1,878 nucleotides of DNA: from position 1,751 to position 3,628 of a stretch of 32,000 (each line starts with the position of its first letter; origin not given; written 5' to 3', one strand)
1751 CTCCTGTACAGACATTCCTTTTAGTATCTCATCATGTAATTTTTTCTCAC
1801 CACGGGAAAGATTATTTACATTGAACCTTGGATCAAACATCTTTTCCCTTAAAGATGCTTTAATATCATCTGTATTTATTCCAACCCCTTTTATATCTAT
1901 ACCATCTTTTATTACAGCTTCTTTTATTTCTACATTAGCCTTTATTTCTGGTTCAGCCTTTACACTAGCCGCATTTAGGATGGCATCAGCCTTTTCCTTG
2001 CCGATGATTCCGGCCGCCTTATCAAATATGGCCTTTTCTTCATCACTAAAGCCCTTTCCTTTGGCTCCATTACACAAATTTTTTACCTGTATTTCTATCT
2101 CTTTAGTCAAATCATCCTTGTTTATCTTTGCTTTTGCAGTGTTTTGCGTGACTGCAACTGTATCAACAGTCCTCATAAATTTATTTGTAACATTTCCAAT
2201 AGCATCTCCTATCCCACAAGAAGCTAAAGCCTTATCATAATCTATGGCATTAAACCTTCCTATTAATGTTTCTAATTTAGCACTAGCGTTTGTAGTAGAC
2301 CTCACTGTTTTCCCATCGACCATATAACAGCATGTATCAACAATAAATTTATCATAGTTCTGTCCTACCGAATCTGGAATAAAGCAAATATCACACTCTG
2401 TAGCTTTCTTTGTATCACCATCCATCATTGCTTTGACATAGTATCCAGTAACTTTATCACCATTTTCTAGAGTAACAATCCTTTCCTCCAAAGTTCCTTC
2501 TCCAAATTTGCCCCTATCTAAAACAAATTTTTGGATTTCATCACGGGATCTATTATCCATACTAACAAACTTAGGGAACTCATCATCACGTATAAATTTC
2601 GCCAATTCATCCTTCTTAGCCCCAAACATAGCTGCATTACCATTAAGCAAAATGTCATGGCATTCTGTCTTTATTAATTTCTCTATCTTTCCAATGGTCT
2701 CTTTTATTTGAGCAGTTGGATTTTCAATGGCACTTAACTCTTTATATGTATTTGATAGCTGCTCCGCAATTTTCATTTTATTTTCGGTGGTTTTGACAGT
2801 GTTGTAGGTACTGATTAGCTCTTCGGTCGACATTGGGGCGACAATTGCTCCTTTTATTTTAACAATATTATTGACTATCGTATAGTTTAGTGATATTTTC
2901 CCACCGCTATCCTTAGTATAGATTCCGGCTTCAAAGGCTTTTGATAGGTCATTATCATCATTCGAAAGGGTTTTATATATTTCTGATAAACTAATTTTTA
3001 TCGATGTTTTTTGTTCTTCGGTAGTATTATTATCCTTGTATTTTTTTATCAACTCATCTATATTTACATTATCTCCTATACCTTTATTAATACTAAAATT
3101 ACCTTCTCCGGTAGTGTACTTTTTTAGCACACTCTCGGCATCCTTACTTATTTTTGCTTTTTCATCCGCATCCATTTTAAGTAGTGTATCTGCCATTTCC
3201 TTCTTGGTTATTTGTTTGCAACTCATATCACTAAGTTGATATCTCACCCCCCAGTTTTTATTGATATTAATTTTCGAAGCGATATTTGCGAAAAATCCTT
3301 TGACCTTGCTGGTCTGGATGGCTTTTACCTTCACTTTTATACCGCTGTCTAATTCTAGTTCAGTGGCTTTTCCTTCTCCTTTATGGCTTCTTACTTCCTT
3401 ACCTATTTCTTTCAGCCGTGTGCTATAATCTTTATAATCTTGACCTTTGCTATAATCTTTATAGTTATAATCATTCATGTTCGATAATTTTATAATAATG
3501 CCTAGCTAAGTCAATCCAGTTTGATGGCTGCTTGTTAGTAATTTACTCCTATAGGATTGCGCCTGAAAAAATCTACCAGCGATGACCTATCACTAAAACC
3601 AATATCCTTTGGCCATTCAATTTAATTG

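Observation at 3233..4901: Conserved N-terminal module shared by the two large proteins, visible even at the DNA level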

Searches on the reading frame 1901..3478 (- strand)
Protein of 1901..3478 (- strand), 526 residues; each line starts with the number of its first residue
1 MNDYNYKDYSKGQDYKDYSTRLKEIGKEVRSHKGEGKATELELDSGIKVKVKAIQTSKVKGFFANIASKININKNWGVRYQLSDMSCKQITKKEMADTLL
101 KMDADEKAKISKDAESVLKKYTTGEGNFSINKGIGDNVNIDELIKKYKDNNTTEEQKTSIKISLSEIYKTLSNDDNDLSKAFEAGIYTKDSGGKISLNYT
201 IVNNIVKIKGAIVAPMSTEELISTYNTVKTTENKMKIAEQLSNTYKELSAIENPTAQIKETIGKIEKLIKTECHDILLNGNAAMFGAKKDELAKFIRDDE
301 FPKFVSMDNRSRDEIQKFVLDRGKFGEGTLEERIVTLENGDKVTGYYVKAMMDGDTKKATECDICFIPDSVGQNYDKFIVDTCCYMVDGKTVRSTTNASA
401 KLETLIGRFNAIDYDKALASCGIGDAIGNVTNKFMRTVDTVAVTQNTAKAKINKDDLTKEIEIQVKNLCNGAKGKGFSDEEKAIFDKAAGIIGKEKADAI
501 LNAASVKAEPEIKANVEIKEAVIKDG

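Call 35: find_homologous_proteins(query=A2, max_evalue=0.01)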
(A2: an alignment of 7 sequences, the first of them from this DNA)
Query A2 (7 sequences): 8000 candidates shared short words with the query, none scored E <= 0.01.

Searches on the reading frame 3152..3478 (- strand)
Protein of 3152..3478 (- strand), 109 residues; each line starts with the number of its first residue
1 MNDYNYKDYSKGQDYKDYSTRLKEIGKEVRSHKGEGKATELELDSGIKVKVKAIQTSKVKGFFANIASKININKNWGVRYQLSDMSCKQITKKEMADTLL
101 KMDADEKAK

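Call 10: find_homologous_proteins(query=A1, max_evalue=0.01)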
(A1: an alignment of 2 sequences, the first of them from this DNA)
Query A1 (2 sequences): 35 candidates shared short words with the query, none scored E <= 0.01.

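Call 11: find_related_loci(query=A1, collection=genome_contigs, flank=10000)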
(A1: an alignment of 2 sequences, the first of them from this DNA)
Query A1 (109 aa) in genome_contigs; peptide patterns used: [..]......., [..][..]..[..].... (x = any residue, [..] = any of these).
42 stretches matched a pattern, but none encodes a relative of the query by tblastn (E <= 1e-3).

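Call 27: search_protein_representatives(alignment_id=A1)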
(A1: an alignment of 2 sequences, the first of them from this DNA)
Query: 2 sequences, 111 profile positions. Proteins with E-value up to 0.001 (for the whole library): 2; up to 1e-10: 1; up to 1e-30: 1. The best 2 are listed.
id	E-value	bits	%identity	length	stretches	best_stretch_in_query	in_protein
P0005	2.7e-47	175.7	-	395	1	10-110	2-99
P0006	1.7e-04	37.9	-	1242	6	11-48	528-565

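Call 69: search_solved_structures(query=A7, max_evalue=10)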
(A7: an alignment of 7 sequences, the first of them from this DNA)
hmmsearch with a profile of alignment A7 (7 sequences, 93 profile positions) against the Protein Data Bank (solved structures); distinct sequences matched with E-value up to 10: 9.
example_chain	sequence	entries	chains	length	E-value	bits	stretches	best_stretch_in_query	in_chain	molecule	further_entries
9ukw_A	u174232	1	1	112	0.3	14.6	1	10-81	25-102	A339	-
4m8n_A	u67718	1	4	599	0.4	14.3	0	14-64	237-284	PlexinC1 Intracellular Region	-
4m8m_A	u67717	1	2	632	0.45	14.1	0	14-64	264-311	GCN4 coiled-coil fused zebrafish PlexinC1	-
9ca6_A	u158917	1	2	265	0.66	13.6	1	52-89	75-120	Regulatory protein Rns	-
9ca5_A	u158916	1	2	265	0.74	13.4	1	12-89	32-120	AraC-family, transcriptional regulator Rns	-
8vrq_A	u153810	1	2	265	0.8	13.3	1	13-89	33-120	Regulatory protein Rns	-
8vst_A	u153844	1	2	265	0.84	13.2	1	11-89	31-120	Regulatory protein Rns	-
6xiu_A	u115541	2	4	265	0.86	13.2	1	13-89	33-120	Regulatory protein Rns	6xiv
9gfp_A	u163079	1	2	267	1.5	12.4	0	25-89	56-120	HTH-type transcriptional activator CsvR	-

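Call 70: search_protein_families(library=pfam, alignment_id=A7, max_evalue=5)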
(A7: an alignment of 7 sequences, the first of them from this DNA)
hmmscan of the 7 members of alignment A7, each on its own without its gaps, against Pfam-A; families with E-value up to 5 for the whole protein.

A. member 1, seq(109 aa): 3 families
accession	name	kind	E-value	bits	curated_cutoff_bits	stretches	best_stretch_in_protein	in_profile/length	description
PF14136.11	DUF4303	-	0.036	14.2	23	1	3-72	67-131/155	Domain of unknown function (DUF4303)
PF01386.24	Ribosomal_L25p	-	0.11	13.5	23.6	1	9-64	27-78/82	Ribosomal L25p family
PF20075.5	DUF6471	-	0.15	12.4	26.8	0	83-108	11-36/65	Domain of unknown function (DUF6471)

B. families by the number of members that match (of 7 scanned): 7 families
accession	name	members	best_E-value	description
PF17292.8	POB3_N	1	0.0092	POB3-like N-terminal PH domain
PF15625.12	CC2D2AN-C2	1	0.0095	CC2D2A N-terminal C2 domain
PF14136.11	DUF4303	1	0.036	Domain of unknown function (DUF4303)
PF23862.1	CdsD_C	1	0.072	CdsD C-terminal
PF01386.24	Ribosomal_L25p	1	0.11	Ribosomal L25p family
PF20075.5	DUF6471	1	0.15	Domain of unknown function (DUF6471)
PF11211.13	DUF2997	1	0.2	Protein of unknown function (DUF2997)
